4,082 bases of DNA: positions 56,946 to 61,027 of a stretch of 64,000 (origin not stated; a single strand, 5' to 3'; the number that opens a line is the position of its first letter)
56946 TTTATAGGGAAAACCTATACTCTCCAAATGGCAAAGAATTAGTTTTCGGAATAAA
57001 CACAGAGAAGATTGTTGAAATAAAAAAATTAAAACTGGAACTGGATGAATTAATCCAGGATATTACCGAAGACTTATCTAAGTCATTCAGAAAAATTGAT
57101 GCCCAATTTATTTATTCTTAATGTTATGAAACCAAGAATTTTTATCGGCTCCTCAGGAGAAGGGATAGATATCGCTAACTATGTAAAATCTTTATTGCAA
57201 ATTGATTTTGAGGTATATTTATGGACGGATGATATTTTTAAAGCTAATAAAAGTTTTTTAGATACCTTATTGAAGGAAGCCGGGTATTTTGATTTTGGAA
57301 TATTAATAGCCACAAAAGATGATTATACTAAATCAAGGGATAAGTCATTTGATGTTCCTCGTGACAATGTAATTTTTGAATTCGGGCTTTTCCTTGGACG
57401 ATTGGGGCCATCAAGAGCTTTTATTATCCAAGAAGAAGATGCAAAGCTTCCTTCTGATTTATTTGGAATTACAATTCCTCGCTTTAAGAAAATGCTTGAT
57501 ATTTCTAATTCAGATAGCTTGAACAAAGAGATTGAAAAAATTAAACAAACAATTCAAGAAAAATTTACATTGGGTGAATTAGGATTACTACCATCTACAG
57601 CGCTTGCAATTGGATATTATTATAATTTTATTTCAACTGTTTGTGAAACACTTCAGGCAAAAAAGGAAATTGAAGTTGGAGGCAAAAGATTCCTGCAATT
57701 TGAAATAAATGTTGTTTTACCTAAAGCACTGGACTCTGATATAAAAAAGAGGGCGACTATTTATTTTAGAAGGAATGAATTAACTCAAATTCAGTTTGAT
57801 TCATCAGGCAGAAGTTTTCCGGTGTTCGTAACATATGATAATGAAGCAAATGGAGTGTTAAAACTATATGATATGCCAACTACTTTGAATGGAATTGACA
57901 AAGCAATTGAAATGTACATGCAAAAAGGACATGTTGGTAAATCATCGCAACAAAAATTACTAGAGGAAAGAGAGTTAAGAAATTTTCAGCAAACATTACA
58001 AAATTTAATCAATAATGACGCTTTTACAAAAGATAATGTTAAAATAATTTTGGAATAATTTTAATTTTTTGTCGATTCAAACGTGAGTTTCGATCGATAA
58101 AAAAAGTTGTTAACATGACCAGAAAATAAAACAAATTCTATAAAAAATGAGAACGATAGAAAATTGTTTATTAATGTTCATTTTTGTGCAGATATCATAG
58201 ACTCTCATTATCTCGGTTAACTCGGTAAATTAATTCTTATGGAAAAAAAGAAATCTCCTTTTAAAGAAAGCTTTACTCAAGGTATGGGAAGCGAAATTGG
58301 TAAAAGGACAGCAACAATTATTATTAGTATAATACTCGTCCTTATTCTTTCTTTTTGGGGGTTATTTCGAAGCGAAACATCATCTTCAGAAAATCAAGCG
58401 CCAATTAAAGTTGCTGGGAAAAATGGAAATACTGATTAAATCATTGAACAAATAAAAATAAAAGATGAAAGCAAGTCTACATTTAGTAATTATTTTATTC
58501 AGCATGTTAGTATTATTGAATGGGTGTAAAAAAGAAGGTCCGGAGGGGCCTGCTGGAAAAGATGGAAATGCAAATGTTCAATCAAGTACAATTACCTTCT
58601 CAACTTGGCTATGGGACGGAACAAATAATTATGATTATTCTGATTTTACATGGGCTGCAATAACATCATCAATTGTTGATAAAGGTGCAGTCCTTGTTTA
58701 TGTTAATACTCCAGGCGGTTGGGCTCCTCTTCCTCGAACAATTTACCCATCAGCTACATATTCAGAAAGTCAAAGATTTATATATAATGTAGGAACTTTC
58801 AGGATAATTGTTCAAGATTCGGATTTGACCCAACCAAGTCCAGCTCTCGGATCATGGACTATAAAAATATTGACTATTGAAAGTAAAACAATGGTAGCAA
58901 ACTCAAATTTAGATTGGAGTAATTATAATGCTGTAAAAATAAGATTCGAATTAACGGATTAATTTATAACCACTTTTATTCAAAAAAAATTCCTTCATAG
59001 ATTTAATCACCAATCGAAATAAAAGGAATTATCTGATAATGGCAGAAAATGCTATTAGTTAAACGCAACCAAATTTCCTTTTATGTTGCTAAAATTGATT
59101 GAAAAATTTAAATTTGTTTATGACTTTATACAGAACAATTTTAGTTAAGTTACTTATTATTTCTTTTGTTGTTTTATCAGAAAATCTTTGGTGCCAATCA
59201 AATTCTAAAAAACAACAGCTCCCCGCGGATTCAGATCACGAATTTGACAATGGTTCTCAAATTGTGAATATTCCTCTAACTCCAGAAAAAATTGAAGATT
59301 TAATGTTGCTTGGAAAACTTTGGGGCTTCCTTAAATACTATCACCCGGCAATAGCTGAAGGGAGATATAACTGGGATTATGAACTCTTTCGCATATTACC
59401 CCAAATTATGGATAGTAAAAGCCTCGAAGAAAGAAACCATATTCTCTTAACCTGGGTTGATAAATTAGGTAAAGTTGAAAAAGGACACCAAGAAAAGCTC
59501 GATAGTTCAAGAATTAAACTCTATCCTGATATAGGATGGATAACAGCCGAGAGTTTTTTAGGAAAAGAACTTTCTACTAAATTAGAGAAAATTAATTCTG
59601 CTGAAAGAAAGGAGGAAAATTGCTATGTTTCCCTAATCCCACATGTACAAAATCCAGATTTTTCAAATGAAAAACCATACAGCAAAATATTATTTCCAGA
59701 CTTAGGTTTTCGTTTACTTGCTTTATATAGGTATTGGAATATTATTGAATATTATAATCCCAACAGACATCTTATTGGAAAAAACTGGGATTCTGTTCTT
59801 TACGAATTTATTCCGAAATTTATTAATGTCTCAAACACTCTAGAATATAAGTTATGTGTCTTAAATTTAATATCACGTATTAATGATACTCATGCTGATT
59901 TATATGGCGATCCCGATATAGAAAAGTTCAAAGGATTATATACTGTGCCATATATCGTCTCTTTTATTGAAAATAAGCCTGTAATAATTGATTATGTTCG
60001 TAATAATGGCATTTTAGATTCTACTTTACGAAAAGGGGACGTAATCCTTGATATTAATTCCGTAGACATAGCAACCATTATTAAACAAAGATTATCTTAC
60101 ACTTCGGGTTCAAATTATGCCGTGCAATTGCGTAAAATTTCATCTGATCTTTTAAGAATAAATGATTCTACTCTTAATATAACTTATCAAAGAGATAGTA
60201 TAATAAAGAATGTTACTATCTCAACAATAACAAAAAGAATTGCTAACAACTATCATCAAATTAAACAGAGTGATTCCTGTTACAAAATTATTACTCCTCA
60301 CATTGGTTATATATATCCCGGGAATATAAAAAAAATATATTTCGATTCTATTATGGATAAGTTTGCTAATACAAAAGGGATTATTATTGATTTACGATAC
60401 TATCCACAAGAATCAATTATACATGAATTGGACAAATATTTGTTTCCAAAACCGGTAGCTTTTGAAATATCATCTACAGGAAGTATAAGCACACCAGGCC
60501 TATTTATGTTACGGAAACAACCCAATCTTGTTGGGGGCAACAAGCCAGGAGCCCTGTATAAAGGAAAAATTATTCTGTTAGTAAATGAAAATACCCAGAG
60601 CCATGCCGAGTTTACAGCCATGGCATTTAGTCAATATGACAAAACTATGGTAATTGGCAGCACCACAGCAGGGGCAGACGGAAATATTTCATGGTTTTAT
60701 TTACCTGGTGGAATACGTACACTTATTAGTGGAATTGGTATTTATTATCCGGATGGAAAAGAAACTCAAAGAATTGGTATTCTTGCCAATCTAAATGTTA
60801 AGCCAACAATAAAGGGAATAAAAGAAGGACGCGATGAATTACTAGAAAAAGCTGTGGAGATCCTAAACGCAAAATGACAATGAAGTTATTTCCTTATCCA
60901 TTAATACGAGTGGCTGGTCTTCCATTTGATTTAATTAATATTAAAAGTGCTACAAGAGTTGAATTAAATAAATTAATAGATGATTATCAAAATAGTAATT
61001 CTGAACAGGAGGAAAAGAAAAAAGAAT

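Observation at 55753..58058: Minimal CBASS-like operon: SMODS/CD-NTase-like nucleotidyltransferase plus TIR-like effector with a STING-sized C-terminal domain, and an overlapping 108-aa upstream ORF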

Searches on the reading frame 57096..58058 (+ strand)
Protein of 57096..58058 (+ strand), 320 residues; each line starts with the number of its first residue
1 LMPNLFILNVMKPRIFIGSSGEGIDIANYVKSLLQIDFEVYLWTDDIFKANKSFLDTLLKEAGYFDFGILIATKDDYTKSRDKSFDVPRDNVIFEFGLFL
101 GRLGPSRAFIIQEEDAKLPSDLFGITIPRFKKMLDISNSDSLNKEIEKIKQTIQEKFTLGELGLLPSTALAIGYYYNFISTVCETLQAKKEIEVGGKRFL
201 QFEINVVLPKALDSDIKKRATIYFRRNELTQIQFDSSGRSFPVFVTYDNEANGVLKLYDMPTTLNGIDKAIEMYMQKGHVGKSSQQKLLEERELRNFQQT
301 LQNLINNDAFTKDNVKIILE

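Call 3: search_protein_families(library=pfam, proteins=[window:57096-58058:+], max_evalue=1)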
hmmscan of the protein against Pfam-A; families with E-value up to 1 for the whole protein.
window:57096-58058:+ (320 aa): 3 families
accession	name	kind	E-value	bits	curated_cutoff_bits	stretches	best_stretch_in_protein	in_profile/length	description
PF20300.4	prok_STING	-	1.2e-36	126.1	27.1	1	166-302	1-137/137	Prokaryotic STING domain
PF10137.14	CAP12-PCTIR_TIR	-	2.6e-31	108.5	24.7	1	14-131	1-118/119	CAP12/Pycsar effector protein, TIR domain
PF18502.6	Mrpl_C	-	0.13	13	25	1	120-156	32-68/111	54S ribosomal protein L8 C-terminal domain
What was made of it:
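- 57135..57488 (+): TIR (NADase) domain of Cap12, residues 4-121, with catalytic E85, BB-loop W33/F38, and S10, R79, N81 and D111. Pfam PF10137, 2.6e-31 (call 3).
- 57591..58001 (+): Prokaryotic STING cyclic-dinucleotide-binding domain of Cap12, residues 156-292, with R229, F231 and F168 at the ligand site and D258/E262 at the Ca site. Pfam PF20300, 1.2e-36, covering the whole profile 1-137 (call 3).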

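Call 4: search_protein_families(library=padloc, proteins=[window:57096-58058:+], max_evalue=1)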
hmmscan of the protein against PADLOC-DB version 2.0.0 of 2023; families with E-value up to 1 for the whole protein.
window:57096-58058:+ (320 aa): 9 families
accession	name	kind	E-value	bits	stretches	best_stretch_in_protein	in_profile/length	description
PDLC00729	Effector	-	3.2e-125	415.6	1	11-318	2-307/310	TIR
PDLC00731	Effector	-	4.7e-41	138.7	1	12-156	154-301/306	TIR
PDLC00732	Effector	-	7.4e-37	124.9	1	11-153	149-294/301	TIR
PDLC02371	PycTIR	-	1.7e-28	97.8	1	12-154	151-283/288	-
PDLC05005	PDC-S35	-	1.6e-14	52.2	1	60-154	165-258/264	-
PDLC05007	PDC-S35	-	5.6e-11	40.6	1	65-126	184-247/278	-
PDLC05003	PDC-S35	-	1.4e-10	39.1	1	61-134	137-217/245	-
PDLC05006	PDC-S35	-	7.3e-10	36.6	1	54-151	123-224/231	-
PDLC05004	PDC-S35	-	2.2e-09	35.3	1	66-154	171-260/265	-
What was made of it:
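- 57126..58058 (+): cap12: TIR-STING effector, 310 aa from the ATG at 57126 (the maximal ORF starts at TTG 57096). PADLOC CBASS TIR effector PDLC00729, 3e-125 (call 4).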

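Call 5: search_protein_families(library=ncbifam, proteins=[window:57096-58058:+], max_evalue=1)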
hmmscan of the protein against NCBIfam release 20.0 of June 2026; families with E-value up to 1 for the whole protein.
window:57096-58058:+ (320 aa): 2 families
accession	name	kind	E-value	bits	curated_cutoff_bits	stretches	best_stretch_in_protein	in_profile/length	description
NF050172.1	CDNTAsCap12CFB2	equivalog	3.3e-145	483.1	450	1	11-318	1-312/312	CBASS system CD-NTase-associated NAD(+) hydrolase Cap12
NF050171.1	CDNTAsCap12CFB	equivalog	2.3e-69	234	450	1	14-317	1-302/305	CBASS system CD-NTase-associated NAD(+) hydrolase Cap12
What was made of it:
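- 57126..58058 (+): NCBIfam equivalog NF050172, 483.1 bits against a cutoff of 450 (call 5).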

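Call 6: search_solved_structures(query=window:57126-58058:+, max_evalue=0.001, show_alignments=2)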
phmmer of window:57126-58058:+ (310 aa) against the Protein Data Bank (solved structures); distinct sequences matched with E-value up to 0.001: 10.
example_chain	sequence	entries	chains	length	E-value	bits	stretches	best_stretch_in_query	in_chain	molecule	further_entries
9lmq_A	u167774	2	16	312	4.5e-120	403.7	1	1-309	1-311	CD-NTase-associated protein 12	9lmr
7un8_A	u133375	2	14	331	3e-65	223.8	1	2-308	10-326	CD-NTase-associated protein 12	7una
8hwj_A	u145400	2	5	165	2.7e-61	210.8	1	148-309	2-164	CD-NTase-associated protein 12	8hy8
7ebl_A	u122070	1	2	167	7.7e-59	202.7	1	148-310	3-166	STING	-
7un9_A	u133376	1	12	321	8e-45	156.7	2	103-308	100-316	CD-NTase-associated protein 12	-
7ebd_A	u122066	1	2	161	5.8e-36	127.6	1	153-308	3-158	TIR-like domain-containing protein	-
8hwi_A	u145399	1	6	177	1.2e-14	57.7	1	154-298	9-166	CD-NTase-associated protein 12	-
8jsj_A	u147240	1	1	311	1.1e-13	54.5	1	3-128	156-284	PycTIR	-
6wt5_A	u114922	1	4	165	4.9e-12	49.1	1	151-308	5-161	Bacterial STING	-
8hy9_A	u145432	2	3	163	8.6e-10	41.7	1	153-301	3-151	CD-NTase-associated protein 12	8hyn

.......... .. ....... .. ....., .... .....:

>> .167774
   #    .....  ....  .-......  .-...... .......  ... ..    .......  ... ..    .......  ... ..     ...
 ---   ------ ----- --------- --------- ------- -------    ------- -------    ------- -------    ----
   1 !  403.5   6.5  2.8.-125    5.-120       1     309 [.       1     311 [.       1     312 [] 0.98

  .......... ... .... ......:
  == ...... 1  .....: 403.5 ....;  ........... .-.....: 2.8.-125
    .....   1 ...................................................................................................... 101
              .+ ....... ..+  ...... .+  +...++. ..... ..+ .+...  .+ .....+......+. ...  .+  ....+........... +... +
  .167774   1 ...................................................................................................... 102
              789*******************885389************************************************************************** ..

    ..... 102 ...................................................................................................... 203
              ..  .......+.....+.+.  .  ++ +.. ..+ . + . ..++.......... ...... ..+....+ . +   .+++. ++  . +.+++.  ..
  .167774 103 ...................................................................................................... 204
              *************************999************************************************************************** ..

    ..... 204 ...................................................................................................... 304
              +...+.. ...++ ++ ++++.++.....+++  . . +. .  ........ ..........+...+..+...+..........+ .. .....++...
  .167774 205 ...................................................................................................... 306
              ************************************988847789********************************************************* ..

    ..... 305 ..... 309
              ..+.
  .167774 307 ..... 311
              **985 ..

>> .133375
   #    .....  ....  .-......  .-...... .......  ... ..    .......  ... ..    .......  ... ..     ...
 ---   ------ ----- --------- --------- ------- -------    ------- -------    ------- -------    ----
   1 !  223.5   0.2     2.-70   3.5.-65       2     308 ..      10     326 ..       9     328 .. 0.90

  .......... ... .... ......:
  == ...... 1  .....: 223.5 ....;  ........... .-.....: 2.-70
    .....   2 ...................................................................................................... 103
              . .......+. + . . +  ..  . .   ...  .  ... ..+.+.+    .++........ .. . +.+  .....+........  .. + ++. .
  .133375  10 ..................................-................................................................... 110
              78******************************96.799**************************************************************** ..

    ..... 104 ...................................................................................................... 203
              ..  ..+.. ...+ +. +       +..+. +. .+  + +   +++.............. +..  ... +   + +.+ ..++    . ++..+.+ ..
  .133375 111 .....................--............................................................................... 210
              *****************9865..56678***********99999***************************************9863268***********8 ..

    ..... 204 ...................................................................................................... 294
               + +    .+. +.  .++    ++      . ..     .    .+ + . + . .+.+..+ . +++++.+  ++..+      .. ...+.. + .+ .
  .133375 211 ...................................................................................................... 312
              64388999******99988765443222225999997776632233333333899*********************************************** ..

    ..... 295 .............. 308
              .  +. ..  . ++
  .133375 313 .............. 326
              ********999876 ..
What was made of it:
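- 57126..58058 (+): PDB 9lmq Cap12 4.5e-120 over the full length and 7un8 SfSTING 3e-65 (call 6).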

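Call 12: find_related_loci(query=window:57126-58058:+, collection=genome_contigs, flank=6000)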
Query window:57126-58058:+ (310 aa) in genome_contigs; peptide patterns used: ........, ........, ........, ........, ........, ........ (x = any residue, [..] = any of these).
483 stretches matched a pattern; 57 encode a relative of the query (tblastn E <= 1e-3); 57 distinct loci.
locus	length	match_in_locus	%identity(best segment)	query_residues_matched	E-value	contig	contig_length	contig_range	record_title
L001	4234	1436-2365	87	1-310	0e+0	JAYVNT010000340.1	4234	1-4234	MAG: Flavobacterium sp. isolate GL65_DN_metabinner_30_sub GL65_DN_metabinner_30_sub_339, whole genome shotgun sequence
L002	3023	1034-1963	79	1-310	3e-177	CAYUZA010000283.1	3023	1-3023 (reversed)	MAG TPA_asm: uncultured Saprospiraceae bacterium isolate SRP319275_co3_76 genome assembly, contig: NODE_28717_length_302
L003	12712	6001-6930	69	1-310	6e-149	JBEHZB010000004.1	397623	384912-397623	MAG: Bacteroidota bacterium isolate ESF1.bin.95 NODE_21_length_397623_cov_15.215886, whole genome shotgun sequence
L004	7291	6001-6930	70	1-310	1e-147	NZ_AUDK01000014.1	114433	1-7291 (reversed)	Flavobacterium daejeonense DSM 17708 H599DRAFT_scaffold00013.13_C, whole genome shotgun sequence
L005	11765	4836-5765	69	1-310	5e-146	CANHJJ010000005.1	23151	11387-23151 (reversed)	MAG: Bacteroidetes bacterium isolate RE-23may17-51 genome assembly, contig: RE-23may17-C6201, whole genome shotgun seque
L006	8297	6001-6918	69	1-306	1e-145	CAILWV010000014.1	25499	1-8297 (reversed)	MAG: uncultured Bacteroidetes bacterium isolate MJ-2014-D1_bin-0762 genome assembly, contig: bin-0762:14/82, whole genom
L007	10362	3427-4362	63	1-310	1e-133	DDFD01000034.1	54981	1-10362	MAG TPA_asm: Flavobacteriales bacterium UBA1937 UBA1937_contig_16571, whole genome shotgun sequence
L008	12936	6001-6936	62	1-310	2e-131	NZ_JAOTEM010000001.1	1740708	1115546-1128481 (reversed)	Chryseobacterium edaphi strain PBS4-4 contig1, whole genome shotgun sequence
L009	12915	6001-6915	60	1-303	6e-124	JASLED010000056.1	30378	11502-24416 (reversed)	MAG: Flavobacterium sp. isolate SHSU.bins.191 k141_12926101, whole genome shotgun sequence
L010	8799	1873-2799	43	1-306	5e-81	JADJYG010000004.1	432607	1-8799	MAG: Saprospirales bacterium isolate Lyne_18-Q3-R50-59_BATAC.172 tig00006930-10-4317490, whole genome shotgun sequence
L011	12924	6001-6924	40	1-305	5e-74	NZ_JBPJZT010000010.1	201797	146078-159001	Variovorax sp. GT1P44 NODE_10_length_201797_cov_42.907720, whole genome shotgun sequence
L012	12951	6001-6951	42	1-307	7e-70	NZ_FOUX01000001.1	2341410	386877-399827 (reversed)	Chitinophaga sp. YR627, whole genome shotgun sequence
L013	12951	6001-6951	41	1-307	7e-66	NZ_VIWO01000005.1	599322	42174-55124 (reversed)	Chitinophaga polysaccharea strain 1209 Ga0365422_105, whole genome shotgun sequence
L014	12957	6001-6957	40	1-309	8e-65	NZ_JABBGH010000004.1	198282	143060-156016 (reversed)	Hymenobacter polaris strain RP-2-7 contig4, whole genome shotgun sequence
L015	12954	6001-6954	41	1-307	9e-65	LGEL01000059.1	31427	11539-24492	Pedobacter panaciterrae strain O48 contig_60, whole genome shotgun sequence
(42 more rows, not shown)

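Call 74: find_encoding_contigs(protein=window:57126-58058:+, flank=3000, max_places=4)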
Protein window:57126-58058:+ (310 aa): 1 contig read that carries it; 1 place shown.
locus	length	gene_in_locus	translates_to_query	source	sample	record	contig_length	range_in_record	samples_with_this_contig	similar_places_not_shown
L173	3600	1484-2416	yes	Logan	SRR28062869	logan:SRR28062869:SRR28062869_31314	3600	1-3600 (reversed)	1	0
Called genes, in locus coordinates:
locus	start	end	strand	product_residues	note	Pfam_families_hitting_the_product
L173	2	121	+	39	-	?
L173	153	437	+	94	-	-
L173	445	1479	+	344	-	-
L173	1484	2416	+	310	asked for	PF10137:CAP12-PCTIR_TIR, PF20300:prok_STING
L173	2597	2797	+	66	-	-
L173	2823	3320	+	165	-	-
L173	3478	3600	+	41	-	?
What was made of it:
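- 57126..58058 (+): The same 310-aa gene call appears on the identical contig L173 (call 74).
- Checked: An independent gene call on an identical metagenome contig gives 94, 344 and 310 aa (L173, call 74).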

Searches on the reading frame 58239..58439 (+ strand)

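Call 3: search_protein_families(library=pfam, proteins=[window:58239-58439:+], max_evalue=1)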
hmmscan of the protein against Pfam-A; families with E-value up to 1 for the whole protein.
window:58239-58439:+ (66 aa): 2 families
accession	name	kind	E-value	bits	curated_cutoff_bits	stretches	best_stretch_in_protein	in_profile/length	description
PF13623.11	SurA_N_2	-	0.03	14.6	28.5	1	19-61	3-49/145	SurA-like N-terminal domain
PF10823.13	DUF2568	-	0.083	13.6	24.2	1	17-59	18-62/92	Protein of unknown function (DUF2568)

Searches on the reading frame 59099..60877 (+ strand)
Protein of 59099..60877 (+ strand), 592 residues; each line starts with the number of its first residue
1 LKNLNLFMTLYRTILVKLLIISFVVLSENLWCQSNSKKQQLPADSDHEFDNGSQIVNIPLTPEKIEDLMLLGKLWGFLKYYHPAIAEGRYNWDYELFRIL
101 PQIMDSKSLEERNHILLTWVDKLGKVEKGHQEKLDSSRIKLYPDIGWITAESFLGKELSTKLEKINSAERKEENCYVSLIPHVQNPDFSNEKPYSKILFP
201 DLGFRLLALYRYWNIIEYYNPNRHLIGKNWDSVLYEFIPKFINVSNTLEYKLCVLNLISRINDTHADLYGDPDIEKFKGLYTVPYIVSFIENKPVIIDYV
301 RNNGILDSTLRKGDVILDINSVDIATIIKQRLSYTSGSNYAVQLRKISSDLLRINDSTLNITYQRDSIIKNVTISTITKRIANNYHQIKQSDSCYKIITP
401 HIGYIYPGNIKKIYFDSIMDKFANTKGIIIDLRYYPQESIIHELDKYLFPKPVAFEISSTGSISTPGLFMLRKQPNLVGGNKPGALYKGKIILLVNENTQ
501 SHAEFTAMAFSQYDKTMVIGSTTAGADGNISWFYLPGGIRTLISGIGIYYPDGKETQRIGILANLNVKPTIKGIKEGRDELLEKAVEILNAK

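Call 35: search_protein_families(library=pfam, proteins=[window:59099-60877:+], max_evalue=0.001)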
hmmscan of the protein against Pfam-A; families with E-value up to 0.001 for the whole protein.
window:59099-60877:+ (592 aa): 1 family
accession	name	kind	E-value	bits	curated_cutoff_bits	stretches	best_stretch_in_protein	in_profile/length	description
PF03572.23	Peptidase_S41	-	4.4e-11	43.1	24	1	415-565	18-163/165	Peptidase family S41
